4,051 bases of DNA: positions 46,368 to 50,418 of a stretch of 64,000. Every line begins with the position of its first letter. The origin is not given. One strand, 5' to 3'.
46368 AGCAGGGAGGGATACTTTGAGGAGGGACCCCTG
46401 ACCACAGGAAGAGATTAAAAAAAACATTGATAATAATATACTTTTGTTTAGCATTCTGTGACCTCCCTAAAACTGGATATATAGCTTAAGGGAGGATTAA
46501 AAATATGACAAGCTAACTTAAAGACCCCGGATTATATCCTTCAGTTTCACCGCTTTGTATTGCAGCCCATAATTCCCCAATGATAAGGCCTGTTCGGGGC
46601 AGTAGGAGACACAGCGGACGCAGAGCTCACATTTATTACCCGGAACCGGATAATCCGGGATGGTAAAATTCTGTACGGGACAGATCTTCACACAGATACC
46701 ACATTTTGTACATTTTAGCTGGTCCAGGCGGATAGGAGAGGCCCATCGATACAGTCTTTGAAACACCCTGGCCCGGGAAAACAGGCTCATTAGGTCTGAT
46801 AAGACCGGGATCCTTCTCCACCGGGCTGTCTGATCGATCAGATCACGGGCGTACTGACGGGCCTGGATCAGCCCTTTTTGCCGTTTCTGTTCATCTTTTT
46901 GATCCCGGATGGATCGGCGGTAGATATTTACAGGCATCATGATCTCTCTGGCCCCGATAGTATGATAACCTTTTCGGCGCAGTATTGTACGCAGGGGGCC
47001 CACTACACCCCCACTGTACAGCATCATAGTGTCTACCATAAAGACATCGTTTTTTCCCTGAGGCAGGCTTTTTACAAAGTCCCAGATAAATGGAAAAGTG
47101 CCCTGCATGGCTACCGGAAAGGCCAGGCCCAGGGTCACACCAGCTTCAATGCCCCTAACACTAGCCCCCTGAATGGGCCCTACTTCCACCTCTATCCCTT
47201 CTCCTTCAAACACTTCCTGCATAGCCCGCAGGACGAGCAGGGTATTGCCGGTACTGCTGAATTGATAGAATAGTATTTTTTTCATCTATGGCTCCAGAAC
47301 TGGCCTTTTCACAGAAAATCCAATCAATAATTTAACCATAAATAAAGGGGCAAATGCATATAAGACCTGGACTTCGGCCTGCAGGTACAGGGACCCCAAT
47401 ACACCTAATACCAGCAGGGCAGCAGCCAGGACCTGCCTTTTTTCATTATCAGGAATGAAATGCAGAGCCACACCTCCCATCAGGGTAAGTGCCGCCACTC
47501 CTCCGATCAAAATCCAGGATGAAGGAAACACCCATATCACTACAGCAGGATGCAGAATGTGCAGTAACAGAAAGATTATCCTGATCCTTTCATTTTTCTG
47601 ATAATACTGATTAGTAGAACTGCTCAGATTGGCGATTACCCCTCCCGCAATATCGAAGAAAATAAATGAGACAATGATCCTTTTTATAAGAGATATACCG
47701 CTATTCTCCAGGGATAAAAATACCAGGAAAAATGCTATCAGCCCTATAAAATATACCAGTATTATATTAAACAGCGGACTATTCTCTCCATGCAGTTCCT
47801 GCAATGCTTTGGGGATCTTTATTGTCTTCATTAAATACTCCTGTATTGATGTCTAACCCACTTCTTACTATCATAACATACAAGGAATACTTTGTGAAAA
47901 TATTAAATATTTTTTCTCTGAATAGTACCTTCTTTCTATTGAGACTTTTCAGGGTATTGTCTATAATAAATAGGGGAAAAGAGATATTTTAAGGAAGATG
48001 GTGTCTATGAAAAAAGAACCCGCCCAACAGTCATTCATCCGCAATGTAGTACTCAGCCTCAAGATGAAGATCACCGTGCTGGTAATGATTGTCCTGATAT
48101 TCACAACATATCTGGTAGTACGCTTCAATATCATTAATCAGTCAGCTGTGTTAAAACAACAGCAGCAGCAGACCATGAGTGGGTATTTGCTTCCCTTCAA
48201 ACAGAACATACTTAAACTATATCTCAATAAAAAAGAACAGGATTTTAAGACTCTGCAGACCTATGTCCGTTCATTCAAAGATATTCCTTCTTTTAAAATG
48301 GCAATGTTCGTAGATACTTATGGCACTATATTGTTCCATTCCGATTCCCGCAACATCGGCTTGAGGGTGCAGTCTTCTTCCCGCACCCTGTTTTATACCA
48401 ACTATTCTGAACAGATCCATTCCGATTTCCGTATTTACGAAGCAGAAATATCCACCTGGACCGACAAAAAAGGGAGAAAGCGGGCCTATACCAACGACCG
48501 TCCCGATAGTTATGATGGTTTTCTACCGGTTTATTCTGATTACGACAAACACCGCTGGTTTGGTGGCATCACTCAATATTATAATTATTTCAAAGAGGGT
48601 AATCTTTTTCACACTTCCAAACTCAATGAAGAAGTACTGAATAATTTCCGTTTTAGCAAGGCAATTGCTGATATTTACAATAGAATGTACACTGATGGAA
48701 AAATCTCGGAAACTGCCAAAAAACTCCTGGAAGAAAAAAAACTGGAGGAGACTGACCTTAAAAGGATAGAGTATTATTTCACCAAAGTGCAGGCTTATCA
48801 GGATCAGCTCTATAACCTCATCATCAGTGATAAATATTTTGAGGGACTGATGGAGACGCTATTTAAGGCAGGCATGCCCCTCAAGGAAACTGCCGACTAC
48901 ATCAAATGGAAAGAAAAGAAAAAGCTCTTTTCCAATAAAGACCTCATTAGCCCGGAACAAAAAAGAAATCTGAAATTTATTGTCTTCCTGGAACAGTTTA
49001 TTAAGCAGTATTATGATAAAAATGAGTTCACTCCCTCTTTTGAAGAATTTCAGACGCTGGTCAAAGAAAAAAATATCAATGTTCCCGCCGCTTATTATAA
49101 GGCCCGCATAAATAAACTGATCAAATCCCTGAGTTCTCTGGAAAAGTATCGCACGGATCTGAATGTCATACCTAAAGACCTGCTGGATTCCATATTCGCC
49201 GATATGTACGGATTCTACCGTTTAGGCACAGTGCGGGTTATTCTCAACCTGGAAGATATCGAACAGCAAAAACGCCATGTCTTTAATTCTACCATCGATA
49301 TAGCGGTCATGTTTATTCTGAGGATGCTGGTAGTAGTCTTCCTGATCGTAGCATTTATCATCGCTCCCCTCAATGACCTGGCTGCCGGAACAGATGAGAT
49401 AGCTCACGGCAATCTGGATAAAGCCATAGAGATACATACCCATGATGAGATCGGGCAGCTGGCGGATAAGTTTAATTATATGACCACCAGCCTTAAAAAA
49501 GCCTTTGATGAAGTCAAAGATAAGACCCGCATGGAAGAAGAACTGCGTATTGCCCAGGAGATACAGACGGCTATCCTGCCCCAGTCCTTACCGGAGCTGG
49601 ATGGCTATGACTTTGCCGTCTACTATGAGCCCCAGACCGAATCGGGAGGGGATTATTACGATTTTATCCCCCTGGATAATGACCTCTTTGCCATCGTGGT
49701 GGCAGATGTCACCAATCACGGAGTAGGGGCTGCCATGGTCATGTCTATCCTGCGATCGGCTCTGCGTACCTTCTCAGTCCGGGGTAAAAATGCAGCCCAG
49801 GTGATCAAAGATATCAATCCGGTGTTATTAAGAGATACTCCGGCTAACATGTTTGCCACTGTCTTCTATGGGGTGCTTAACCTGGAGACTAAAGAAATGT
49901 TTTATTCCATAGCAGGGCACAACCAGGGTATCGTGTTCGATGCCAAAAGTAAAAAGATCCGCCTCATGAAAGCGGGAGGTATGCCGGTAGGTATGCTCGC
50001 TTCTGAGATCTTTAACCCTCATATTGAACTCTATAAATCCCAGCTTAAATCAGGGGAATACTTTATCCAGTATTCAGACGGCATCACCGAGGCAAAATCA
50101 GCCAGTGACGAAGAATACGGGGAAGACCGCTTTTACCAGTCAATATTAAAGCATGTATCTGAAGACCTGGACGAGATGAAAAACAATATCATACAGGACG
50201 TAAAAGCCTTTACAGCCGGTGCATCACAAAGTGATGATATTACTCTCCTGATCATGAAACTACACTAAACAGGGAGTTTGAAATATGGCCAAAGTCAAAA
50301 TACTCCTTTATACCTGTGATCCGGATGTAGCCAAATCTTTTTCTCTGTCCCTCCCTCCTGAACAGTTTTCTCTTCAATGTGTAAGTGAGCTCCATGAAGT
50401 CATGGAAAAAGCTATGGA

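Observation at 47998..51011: HAMP-PP2C sensor phosphatase followed by a REC-DHp gene split by a +1 frameshift in an A7 homopolymer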

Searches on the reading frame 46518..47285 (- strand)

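Call 41: search_protein_families(library=pfam, proteins=[window:46518-47285:-], max_evalue=0.001)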
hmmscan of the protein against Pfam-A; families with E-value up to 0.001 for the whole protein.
window:46518-47285:- (255 aa): 9 families
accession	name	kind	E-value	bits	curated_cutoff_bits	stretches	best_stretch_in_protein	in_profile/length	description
PF00037.32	Fer4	-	3.3e-08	33.4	21.1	1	187-205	3-21/24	4Fe-4S binding domain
PF12838.12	Fer4_7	-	3.7e-08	34.2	27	1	191-211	1-21/52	4Fe-4S dicluster domain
PF12837.12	Fer4_6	-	1.5e-07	31.5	25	1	188-205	5-22/24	4Fe-4S binding domain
PF13484.11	Fer4_16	-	2e-06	28.9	30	0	218-237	1-20/66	4Fe-4S double cluster binding domain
PF13237.11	Fer4_10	-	1.7e-05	25.1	25.5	1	185-230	2-53/53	4Fe-4S dicluster domain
PF13187.11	Fer4_9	-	4.2e-05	23.9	27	1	191-233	1-51/52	4Fe-4S dicluster domain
PF12797.12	Fer4_2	-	0.0001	22.5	24.5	1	185-204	3-22/22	4Fe-4S binding domain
PF14697.11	Fer4_21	-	0.00015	22.2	35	0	187-206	36-55/59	4Fe-4S dicluster domain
PF12800.12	Fer4_4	-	0.00036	21.1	24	0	191-204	3-16/17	4Fe-4S binding domain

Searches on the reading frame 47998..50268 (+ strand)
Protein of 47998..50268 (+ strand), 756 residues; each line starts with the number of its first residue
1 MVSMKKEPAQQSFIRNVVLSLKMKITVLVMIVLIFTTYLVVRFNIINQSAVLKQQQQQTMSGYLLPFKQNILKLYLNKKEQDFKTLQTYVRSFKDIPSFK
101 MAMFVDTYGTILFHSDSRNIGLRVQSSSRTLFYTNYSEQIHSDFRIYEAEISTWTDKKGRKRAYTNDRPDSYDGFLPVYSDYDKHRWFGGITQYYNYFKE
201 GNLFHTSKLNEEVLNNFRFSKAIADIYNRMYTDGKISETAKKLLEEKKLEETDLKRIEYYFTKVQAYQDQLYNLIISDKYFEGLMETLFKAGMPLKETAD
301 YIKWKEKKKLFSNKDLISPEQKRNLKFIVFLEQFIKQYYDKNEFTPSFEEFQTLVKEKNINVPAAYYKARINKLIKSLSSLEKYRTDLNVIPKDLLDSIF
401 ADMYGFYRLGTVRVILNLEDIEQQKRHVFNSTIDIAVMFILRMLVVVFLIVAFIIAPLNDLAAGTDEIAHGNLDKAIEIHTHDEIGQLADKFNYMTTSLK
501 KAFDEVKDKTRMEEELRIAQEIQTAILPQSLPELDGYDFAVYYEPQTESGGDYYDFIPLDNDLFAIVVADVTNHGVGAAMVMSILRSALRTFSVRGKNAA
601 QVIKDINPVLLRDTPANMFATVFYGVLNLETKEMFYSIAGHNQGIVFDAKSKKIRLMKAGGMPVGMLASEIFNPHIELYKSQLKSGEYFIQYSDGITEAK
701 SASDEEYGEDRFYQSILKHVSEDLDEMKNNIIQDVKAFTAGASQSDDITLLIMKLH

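Call 6: search_protein_families(library=pfam, proteins=[window:47998-50268:+], max_evalue=1)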
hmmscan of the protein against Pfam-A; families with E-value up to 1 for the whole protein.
window:47998-50268:+ (756 aa): 4 families
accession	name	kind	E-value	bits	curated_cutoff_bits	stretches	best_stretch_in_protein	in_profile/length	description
PF07228.17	SpoIIE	-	2.9e-44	151.8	25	1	563-755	4-191/192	Stage II sporulation protein E (SpoIIE)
PF00672.30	HAMP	-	6.4e-13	49.3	25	1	450-500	2-52/53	HAMP domain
PF18947.5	HAMP_2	-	0.00041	20.7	24.3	1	453-500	19-66/67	HAMP domain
PF17203.10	sCache_3_2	-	0.013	16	28.4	1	52-126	6-80/140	Single cache domain 3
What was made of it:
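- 48007..50268 (+): Sensor PP2C phosphatase gene (753 aa from ATG 48007; the ORF is also open from ATG 47998). It has two TM helices flanking a ~380-aa extracytoplasmic domain, then HAMP (49345-49497), then a SpoIIE/PP2C domain (49684-50262). The gene is intact. Pfam HAMP 6e-13 and SpoIIE 2.9e-44 (call 6).
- On PP2C / SpoIIE phosphatase (PF07228), RsbU type: SpoIIE scores 151.8 bits against a cutoff of 25 (call 6).
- Checked: PP2C gene: the ORF 47998-50268 (+) encodes a 756-aa protein with Pfam HAMP (residues 450-500, E 6e-13) and SpoIIE/PP2C (563-755, E 3e-44) (call 6).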

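Call 7: search_protein_families(library=ncbifam, proteins=[window:47998-50268:+], max_evalue=1)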
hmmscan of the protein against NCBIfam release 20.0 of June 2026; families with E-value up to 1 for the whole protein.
window:47998-50268:+ (756 aa): 32 families (the best 25 are shown)
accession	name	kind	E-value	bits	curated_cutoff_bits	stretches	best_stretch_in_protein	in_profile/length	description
NF038263.1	prot_phos_SiaA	equivalog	9.4e-21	74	700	1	428-755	308-657/658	biofilm regulation protein phosphatase SiaA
NF045505.1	RR_RssB_Pseudo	equivalog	4.7e-14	52.2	700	1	498-706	137-348/394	two-component system response regulator RssB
NF033092.0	HK_WalK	equivalog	2.1e-12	46.4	725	1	408-507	155-254/594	cell wall metabolism sensor histidine kinase WalK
NF040691.1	MtrAB_MtrB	equivalog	1.4e-11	44.1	450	1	414-512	172-270/507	MtrAB system histidine kinase MtrB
TIGR02865.1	spore_II_E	equivalog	1.6e-11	43.1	490.8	1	550-755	567-763/764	stage II sporulation protein E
NF012163.2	BaeS_SmeS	equivalog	4.3e-09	35.8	500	1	421-502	159-236/457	sensor histidine kinase efflux regulator BaeS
NF058645.1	MCPCtpMPsAe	equivalog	1.3e-08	34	900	1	419-511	194-288/558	methyl-accepting chemotaxis protein CtpM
NF008184.0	PRK10935.1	equivalog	2.2e-08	33.2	553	1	416-511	137-238/565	nitrate/nitrite two-component system sensor histidine kinase NarQ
NF011615.0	PRK15041.1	equivalog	4e-08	32.4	947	1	435-508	199-272/554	methyl-accepting chemotaxis protein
NF007837.0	PRK10549.1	equivalog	6.1e-08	31.8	603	1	422-504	157-238/466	envelope stress sensor histidine kinase BaeS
NF011622.0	PRK15048.1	equivalog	9.3e-08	31.6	900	1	433-508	195-270/553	methyl-accepting chemotaxis protein II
NF038389.1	ArsS_fam_HK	equivalog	3.3e-07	30.1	250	1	326-501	43-201/403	ArsS family sensor histidine kinase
NF008318.0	PRK11107.1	equivalog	6.7e-07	27.7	890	1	408-508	156-256/920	two-component sensor histidine kinase BarA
TIGR04400.1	RK_trnsloc_Pase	equivalog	7.8e-07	28.5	200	1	423-576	36-188/358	Arg-Lys translocation region protein phosphatase RktP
NF041210.1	his_kin_PieS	equivalog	1.1e-06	27.9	850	1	437-511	169-248/474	two component system sensor histidine kinase PieS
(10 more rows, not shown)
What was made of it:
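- Closest known: SiaA. Same: It has the same membrane-HAMP-PP2C architecture and is the best NCBIfam hit for the phosphatase (call 7).
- Tried and rejected: It scores 74 bits against a 700-bit cutoff (call 7).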

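Call 38: list_cluster_members(proteins=[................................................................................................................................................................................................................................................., P0001, P0002, window:47998-50268:+])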
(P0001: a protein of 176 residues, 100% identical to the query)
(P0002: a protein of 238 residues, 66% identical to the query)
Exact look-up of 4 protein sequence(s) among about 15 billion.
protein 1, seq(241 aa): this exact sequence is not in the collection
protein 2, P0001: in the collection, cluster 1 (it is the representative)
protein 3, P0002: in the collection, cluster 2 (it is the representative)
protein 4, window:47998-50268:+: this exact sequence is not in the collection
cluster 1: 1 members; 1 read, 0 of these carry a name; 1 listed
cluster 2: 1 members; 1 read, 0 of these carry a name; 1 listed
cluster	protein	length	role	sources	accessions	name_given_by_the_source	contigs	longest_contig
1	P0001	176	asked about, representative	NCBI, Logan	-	-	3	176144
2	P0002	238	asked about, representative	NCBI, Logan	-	-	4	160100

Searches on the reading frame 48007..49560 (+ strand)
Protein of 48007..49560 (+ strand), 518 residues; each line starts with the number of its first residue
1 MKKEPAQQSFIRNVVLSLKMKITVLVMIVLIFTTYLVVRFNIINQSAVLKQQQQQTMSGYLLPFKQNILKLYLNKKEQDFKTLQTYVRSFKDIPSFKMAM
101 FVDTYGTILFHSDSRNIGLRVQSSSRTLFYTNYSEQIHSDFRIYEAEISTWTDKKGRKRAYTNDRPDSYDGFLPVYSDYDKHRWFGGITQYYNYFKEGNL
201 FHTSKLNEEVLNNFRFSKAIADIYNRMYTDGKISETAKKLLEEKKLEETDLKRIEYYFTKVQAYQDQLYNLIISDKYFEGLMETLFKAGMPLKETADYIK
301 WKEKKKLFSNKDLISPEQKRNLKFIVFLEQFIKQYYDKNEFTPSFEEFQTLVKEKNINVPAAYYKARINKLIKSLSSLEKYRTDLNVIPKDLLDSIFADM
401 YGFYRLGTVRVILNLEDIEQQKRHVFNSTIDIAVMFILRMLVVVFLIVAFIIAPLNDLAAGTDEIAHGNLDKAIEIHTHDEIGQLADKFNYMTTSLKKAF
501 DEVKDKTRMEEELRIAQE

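Call 68: find_homologous_proteins(query=window:48007-49560:+, max_evalue=0.00001)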
Query window:48007-49560:+ (518 aa): 22 proteins with E <= 0.00001 among 8000 candidates.
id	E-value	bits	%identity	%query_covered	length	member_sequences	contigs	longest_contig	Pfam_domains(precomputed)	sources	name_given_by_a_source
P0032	0.0e+0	1136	100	100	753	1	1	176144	PF00672.31,PF07228.18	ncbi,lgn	-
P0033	3.5e-182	625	59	98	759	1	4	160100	PF00672.31,PF07228.18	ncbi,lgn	-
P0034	1.3e-173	597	54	99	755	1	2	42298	PF00672.31,PF07228.18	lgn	-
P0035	2.7e-78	282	36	100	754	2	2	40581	PF00672.31,PF07228.18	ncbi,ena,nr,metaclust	ncbi:MAG: hypothetical protein A2Y33_09845 [Spirochaetes bacterium GWF1_51_8]|nr:MAG: hypothetical p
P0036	1.3e-76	277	35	100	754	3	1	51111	PF00672.31,PF07228.18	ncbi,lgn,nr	ncbi:MAG: SpoIIE family protein phosphatase [Brevinematales bacterium]|nr:SpoIIE family protein phos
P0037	5.7e-74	268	31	99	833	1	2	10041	PF00672.31,PF07228.18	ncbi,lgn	-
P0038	1.2e-73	267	34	98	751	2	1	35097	PF00672.31,PF07228.18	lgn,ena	-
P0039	5.2e-73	265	35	97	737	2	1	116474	PF00672.31,PF07228.18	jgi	jgi:serine phosphatase RsbU (regulator of sigma subunit)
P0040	9.1e-66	241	34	98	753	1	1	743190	PF00672.31,PF07228.18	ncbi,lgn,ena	-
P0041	9.0e-65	238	30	94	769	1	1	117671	PF00672.31,PF07228.18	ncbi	-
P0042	1.9e-63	233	30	94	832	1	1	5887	PF00672.31,PF07228.18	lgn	-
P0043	4.6e-62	229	31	97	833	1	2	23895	PF00672.31,PF07228.18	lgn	-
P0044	5.0e-60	222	32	100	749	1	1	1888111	PF00672.31,PF07228.18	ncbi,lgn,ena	-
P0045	5.3e-60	222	32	98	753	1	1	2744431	PF00672.31,PF07228.18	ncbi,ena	-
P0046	3.8e-59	219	32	100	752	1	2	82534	PF00672.31,PF07228.18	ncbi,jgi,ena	-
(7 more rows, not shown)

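Call 69: find_encoding_contigs(protein=P0045, flank=5000, max_places=1)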
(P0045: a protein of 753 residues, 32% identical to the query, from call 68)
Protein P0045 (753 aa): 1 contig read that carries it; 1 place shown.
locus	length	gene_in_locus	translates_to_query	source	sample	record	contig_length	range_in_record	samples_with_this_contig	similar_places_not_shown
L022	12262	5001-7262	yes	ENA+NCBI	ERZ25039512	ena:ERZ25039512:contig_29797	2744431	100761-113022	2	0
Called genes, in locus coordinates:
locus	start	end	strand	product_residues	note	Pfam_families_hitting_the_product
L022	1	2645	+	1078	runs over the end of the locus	PF02463:SMC_N, PF13175:AAA_15, PF13304:AAA_21 (weak), PF13476:AAA_23, PF13304:AAA_21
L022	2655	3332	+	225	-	PF04298:Zn_peptidase_2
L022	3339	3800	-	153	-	PF01668:SmpB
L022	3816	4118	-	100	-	PF11950:DUF3467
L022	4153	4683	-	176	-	PF07700:HNOB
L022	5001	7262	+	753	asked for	PF00672:HAMP, PF07228:SpoIIE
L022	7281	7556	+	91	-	-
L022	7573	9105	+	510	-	PF00117:GATase, PF07722:Peptidase_C26, PF02540:NAD_synthase, PF00958:GMP_synt_C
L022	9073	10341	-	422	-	PF01266:DAO (faint), PF03486:HI0933_like, PF07992:Pyr_redox_2 (faint), PF12831:FAD_oxidored (weak), PF22780:HI0933_like_1st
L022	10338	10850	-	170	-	PF18306:LDcluster4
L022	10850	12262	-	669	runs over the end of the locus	PF02922:CBM_48 (weak), PF16561:AMPK1_CBM, PF00128:Alpha-amylase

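Call 70: find_encoding_contigs(protein=P0044, flank=5000, max_places=1)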
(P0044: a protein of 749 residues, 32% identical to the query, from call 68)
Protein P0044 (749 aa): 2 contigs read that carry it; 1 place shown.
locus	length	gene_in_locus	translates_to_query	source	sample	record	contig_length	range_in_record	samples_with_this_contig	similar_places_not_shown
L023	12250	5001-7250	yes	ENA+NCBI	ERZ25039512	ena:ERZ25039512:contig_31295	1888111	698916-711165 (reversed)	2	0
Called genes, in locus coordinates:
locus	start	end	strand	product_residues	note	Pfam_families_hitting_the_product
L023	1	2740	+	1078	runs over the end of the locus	PF02463:SMC_N, PF13304:AAA_21 (weak), PF13476:AAA_23, PF13304:AAA_21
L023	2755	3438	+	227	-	PF04298:Zn_peptidase_2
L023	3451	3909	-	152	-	PF01668:SmpB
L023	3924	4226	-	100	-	PF11950:DUF3467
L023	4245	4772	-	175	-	PF07700:HNOB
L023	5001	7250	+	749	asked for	PF00672:HAMP, PF07228:SpoIIE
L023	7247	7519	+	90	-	-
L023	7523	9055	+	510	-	PF00117:GATase, PF07722:Peptidase_C26, PF02540:NAD_synthase, PF00958:GMP_synt_C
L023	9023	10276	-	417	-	PF00070:Pyr_redox (faint), PF00890:FAD_binding_2 (weak), PF01134:GIDA (faint), PF01266:DAO (faint), PF03486:HI0933_like, PF12831:FAD_oxidored, PF13450:NAD_binding_8 (weak), PF22780:HI0933_like_1st, +1 more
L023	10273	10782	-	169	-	PF18306:LDcluster4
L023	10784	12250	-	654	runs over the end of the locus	PF02922:CBM_48 (weak), PF16561:AMPK1_CBM, PF00128:Alpha-amylase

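Call 71: find_encoding_contigs(protein=P0041, flank=5000, max_places=1)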
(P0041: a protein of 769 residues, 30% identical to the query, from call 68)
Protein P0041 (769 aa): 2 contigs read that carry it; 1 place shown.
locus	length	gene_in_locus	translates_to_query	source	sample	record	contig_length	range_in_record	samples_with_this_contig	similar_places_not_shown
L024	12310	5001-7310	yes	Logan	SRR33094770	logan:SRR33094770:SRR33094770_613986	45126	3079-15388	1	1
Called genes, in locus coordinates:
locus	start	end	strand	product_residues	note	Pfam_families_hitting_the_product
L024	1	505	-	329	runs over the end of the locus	PF03102:NeuB, PF08666:SAF (weak)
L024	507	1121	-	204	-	-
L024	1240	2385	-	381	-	PF01098:FTSW_RODA_SPOVE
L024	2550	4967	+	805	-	PF00072:Response_reg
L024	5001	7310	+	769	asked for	PF00672:HAMP (faint), PF07228:SpoIIE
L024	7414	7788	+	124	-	PF17957:Big_7 (faint)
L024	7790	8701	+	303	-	PF01509:TruB_N, PF16198:TruB_C_2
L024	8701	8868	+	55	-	-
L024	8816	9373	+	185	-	-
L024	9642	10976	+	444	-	-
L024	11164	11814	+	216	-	-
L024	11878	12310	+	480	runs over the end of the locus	PF13727:CoA_binding_3 (weak), PF02397:Bac_transf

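Call 75: find_encoding_contigs(protein=P0040, flank=5000, max_places=1)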
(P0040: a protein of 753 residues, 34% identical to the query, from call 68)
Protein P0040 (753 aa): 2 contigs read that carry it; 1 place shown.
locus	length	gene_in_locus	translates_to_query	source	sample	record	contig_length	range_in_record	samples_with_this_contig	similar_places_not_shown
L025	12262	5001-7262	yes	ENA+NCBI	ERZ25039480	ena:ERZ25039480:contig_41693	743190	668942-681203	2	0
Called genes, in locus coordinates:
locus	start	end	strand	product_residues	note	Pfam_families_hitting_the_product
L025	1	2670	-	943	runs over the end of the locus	PF00005:ABC_tran (faint), PF02463:SMC_N (faint), PF03193:RsgA_GTPase (faint), PF13191:AAA_16 (faint), PF13481:AAA_25 (faint), PF13555:AAA_29 (faint), PF17760:UvrA_inter, PF17755:UvrA_DNA-bind, +2 more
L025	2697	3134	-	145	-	PF05168:HEPN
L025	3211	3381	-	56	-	PF01909:NTP_transf_2, PF18765:Polbeta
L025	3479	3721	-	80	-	-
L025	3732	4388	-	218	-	PF00696:AA_kinase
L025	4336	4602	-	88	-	PF00696:AA_kinase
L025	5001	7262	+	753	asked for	PF00672:HAMP (weak), PF07228:SpoIIE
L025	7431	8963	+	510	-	PF00117:GATase, PF07722:Peptidase_C26, PF02540:NAD_synthase, PF00958:GMP_synt_C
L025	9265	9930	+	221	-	PF12146:Hydrolase_4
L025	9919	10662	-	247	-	PF02683:DsbD_TM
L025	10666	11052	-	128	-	PF00027:cNMP_binding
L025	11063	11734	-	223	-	PF01791:DeoC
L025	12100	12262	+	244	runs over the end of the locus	PF00730:HhH-GPD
